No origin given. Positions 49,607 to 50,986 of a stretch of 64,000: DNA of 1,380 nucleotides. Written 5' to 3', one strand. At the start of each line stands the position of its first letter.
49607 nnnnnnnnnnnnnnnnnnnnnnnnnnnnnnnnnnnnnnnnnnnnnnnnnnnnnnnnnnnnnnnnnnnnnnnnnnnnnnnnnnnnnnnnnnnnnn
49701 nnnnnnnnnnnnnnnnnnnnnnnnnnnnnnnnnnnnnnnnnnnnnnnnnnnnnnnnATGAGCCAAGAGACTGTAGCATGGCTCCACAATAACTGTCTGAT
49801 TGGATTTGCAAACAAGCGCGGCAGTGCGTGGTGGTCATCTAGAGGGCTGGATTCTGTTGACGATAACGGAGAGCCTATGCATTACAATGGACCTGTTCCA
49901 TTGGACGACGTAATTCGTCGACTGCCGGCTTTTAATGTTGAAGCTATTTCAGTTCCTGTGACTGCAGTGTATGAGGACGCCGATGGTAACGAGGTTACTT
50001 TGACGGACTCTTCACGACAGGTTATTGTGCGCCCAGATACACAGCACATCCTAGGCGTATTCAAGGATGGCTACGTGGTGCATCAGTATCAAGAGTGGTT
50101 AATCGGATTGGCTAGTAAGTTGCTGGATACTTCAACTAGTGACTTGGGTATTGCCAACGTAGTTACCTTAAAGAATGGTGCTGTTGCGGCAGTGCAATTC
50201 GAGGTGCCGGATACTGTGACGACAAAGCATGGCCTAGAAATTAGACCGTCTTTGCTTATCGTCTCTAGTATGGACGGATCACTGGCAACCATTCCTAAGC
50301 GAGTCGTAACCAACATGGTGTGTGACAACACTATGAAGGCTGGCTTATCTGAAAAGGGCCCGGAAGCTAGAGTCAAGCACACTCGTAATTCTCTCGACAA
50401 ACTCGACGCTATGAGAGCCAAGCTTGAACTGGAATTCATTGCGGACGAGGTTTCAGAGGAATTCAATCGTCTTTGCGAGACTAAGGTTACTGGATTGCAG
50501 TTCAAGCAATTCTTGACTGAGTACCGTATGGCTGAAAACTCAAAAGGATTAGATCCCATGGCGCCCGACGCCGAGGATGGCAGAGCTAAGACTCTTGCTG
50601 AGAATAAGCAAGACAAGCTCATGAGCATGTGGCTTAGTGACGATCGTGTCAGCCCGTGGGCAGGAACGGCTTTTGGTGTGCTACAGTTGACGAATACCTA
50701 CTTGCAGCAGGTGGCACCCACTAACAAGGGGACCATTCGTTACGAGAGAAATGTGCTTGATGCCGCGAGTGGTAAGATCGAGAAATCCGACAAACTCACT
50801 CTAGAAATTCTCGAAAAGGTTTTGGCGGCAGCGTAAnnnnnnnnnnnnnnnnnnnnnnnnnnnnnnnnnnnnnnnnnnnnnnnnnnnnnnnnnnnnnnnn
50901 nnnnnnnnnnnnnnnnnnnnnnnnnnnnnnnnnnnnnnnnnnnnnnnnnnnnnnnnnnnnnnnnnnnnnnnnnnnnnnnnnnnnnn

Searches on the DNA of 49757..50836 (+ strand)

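Call 94: search_rna_families(source=L017, start=11780, end=12700, threshold=evalue, max_evalue=1, show_alignments=1)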
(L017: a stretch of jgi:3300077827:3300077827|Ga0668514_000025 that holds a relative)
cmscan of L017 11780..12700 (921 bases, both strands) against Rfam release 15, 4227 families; matches with E-value up to 1: 1.
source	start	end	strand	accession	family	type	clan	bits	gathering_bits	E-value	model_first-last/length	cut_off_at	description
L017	11801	11869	+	RF02679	Pistol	Gene; ribozyme;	-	69.7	34.5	1.7e-12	1-68/68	no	Pistol ribozyme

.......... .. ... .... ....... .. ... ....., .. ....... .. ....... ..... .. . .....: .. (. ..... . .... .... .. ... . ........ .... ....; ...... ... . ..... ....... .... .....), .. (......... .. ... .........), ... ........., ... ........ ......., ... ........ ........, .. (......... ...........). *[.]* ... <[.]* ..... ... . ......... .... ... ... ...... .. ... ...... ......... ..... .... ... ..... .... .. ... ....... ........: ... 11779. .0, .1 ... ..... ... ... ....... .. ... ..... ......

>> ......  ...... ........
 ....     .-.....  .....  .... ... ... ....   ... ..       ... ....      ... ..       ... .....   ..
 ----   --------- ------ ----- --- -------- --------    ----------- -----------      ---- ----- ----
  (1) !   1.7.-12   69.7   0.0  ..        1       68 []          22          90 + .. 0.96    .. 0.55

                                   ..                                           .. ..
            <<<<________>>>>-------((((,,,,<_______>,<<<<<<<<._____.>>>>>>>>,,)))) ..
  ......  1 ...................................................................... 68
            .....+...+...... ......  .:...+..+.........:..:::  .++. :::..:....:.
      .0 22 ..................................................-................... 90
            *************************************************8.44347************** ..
